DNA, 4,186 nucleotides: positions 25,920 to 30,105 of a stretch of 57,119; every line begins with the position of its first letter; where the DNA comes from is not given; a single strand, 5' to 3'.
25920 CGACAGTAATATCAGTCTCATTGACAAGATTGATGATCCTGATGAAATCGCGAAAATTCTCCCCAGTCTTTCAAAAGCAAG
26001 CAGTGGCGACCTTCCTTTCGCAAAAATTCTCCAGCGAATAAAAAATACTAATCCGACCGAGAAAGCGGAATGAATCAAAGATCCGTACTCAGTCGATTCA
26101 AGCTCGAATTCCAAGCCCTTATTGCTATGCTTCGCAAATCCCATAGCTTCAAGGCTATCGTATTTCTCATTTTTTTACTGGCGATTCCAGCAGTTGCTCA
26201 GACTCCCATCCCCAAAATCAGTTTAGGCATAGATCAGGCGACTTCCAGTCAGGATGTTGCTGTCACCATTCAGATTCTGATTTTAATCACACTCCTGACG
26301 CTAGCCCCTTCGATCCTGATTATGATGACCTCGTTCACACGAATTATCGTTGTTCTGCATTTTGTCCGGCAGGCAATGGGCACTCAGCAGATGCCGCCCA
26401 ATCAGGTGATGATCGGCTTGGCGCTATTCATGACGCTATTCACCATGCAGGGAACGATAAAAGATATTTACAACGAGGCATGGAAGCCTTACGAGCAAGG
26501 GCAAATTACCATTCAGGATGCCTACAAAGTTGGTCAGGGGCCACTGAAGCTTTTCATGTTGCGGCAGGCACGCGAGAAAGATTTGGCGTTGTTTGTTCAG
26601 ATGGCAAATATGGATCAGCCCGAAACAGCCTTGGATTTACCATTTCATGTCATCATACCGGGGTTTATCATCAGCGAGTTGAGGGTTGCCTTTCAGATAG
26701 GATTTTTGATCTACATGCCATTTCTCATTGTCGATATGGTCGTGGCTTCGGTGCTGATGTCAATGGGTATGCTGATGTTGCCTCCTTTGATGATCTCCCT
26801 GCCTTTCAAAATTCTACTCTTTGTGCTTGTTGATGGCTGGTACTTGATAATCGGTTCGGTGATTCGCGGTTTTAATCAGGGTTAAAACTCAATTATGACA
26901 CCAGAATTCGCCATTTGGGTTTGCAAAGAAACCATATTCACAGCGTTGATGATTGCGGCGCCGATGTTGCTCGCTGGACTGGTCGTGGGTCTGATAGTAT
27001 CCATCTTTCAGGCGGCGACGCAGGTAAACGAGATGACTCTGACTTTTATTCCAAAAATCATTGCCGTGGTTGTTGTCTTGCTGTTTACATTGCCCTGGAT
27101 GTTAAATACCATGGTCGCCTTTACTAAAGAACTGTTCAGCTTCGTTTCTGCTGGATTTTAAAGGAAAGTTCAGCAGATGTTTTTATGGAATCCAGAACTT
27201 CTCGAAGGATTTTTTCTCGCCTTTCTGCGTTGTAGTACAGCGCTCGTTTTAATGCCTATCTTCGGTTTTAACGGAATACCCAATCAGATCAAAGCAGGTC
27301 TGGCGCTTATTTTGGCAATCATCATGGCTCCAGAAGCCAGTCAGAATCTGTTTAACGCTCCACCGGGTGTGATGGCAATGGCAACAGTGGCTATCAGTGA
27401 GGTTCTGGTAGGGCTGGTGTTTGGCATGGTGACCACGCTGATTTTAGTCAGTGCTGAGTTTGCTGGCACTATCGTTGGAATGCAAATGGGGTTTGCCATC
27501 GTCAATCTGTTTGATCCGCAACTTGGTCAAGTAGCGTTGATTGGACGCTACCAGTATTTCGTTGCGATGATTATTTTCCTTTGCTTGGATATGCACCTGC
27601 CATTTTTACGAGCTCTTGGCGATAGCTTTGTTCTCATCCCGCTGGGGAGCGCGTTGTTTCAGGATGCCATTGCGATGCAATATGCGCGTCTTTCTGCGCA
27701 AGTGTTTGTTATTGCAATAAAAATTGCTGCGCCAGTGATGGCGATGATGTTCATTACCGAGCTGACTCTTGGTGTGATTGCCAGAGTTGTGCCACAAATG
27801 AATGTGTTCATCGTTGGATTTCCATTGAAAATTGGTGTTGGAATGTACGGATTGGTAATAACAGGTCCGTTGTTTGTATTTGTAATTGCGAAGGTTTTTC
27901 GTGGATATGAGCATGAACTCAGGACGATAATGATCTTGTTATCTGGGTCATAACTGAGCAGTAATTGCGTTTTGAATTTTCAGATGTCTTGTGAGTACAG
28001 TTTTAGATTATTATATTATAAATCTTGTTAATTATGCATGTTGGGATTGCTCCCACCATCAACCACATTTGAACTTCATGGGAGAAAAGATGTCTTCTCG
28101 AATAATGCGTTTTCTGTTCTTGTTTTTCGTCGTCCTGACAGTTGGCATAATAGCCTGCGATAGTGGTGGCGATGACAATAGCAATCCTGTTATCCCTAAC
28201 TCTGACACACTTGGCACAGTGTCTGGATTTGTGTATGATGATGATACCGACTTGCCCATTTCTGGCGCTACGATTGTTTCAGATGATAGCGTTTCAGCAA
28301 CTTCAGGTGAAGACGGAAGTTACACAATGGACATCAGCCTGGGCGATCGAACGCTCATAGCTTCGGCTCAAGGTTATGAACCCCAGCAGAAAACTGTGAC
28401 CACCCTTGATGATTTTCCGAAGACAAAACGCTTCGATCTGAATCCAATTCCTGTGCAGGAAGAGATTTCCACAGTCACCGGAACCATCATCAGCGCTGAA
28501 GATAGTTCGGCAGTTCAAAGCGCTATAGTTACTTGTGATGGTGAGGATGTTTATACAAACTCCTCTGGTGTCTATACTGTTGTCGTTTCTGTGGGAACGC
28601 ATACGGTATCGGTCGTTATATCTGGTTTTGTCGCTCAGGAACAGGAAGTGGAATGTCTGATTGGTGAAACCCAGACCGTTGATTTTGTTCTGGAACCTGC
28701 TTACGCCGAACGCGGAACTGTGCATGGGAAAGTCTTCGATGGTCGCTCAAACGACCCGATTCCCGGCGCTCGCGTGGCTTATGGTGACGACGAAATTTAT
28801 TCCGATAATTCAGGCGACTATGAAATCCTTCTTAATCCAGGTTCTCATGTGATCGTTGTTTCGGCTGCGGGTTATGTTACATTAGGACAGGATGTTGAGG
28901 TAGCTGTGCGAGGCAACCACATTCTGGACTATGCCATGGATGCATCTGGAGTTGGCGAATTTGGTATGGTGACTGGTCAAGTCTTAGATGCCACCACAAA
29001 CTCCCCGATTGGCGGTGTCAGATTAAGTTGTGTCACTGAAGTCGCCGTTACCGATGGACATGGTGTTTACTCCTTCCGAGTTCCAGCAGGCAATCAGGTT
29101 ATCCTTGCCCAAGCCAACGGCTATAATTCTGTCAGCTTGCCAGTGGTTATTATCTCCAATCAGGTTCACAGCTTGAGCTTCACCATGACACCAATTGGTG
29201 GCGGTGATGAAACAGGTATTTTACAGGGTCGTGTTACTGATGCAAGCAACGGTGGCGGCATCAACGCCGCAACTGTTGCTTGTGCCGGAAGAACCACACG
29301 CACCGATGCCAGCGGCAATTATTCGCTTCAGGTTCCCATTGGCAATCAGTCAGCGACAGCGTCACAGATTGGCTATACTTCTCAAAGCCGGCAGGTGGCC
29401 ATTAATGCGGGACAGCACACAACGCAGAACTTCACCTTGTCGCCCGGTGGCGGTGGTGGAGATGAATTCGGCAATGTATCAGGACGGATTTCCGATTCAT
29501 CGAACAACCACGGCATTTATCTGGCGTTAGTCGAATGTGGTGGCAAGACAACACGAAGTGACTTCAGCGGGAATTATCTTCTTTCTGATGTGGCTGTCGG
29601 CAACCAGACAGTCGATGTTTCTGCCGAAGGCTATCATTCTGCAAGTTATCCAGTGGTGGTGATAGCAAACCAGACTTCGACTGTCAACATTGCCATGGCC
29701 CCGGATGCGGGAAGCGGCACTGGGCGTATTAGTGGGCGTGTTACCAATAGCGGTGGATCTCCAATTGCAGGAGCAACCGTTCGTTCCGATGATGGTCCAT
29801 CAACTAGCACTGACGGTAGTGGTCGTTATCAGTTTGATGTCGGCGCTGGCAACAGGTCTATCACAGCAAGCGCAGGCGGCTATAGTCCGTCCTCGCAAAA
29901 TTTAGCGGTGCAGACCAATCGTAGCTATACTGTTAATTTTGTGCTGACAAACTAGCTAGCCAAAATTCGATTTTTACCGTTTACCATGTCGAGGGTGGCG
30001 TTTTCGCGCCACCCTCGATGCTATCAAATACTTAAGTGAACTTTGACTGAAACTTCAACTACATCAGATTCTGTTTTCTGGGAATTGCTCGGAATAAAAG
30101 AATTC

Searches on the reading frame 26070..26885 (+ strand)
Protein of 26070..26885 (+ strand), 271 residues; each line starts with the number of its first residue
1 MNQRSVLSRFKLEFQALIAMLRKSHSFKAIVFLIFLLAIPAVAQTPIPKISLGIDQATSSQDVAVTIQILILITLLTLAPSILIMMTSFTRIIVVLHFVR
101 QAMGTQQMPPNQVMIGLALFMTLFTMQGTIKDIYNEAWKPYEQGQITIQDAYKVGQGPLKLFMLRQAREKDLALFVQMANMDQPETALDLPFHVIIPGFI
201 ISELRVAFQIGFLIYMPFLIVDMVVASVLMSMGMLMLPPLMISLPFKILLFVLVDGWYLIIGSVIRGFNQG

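Call 13: search_protein_families(library=ncbifam, proteins=[window:26070-26885:+], max_evalue=0.00001)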
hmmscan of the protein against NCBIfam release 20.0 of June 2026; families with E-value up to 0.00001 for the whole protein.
window:26070-26885:+ (271 aa): 4 families
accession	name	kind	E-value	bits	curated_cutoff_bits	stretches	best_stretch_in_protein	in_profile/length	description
TIGR01103.1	fliP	equivalog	2.2e-86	288.7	217.45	1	72-268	1-197/197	flagellar type III secretion system pore protein FliP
NF009438.0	PRK12797.1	subfamily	6.5e-56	189.5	179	1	65-265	7-213/217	EscR/YscR/HrcR family type III secretion system export apparatus protein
TIGR01102.1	yscR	equivalog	3.4e-49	167.4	208.6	1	70-261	2-199/202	type III secretion system export apparatus subunit SctR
NF009437.0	PRK12796.1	equivalog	4e-36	124.7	263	1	66-266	5-215/223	EscR/YscR/HrcR family type III secretion system export apparatus protein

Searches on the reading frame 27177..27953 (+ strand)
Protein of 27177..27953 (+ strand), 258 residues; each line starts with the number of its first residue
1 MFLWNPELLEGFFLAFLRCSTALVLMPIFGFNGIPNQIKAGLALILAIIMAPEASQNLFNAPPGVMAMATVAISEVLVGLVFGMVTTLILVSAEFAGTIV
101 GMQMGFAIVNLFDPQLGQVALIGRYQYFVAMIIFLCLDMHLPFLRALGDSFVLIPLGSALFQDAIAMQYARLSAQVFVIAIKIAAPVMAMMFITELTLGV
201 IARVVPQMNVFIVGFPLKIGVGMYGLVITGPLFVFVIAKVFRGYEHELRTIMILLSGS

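Call 13: search_protein_families(library=ncbifam, proteins=[window:27177-27953:+], max_evalue=0.00001)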
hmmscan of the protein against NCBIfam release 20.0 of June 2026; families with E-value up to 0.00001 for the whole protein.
window:27177-27953:+ (258 aa): 5 families
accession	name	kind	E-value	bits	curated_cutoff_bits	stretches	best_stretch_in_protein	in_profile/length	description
TIGR01400.1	fliR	equivalog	1.2e-52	179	168.6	1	11-247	3-240/245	flagellar biosynthetic protein FliR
NF009411.0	PRK12772.1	equivalog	5.4e-47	160.5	739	1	11-252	9-251/610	fused FliR family export protein/FlhB family type III secretion system protein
TIGR01401.1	fliR_like_III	equivalog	2.8e-29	102.4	163.05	1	7-238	6-238/253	type III secretion system export apparatus subunit SctT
NF009416.1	PRK12780.1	equivalog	1e-18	67.9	306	1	10-226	7-226/247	flagellar biosynthesis protein FliR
NF011876.0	PRK15349.1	equivalog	3.7e-08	33.6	275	1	14-232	14-236/259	EscT/YscT/HrcT family type III secretion system export apparatus protein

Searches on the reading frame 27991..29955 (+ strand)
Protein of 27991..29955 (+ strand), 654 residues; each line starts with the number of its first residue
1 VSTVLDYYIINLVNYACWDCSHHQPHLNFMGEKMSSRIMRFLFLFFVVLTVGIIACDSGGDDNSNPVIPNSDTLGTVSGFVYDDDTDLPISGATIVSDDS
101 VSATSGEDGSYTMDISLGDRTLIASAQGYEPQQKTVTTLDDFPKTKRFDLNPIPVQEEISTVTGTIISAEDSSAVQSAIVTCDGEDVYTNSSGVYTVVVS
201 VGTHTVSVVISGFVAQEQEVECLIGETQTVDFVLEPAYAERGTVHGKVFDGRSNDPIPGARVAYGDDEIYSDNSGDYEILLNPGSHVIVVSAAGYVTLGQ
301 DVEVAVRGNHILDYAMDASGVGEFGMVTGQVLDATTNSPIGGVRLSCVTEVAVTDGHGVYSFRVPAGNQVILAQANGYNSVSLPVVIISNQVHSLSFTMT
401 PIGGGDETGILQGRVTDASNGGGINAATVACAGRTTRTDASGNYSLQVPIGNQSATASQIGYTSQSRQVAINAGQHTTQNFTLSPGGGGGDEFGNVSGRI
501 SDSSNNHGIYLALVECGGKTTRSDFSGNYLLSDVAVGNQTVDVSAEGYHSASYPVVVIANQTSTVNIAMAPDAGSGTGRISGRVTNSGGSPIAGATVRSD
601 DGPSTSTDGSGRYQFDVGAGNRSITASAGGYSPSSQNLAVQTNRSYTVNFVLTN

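Call 13: search_protein_families(library=ncbifam, proteins=[window:27991-29955:+], max_evalue=0.00001)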
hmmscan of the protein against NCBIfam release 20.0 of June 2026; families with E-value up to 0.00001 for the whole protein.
window:27991-29955:+ (654 aa): 1 family
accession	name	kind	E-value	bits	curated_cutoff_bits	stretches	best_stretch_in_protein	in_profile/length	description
NF052345.1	S_layer_anammox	exception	1.1e-58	198.6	1400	5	69-228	1307-1478/1596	Kustd1514 family S-layer glycoprotein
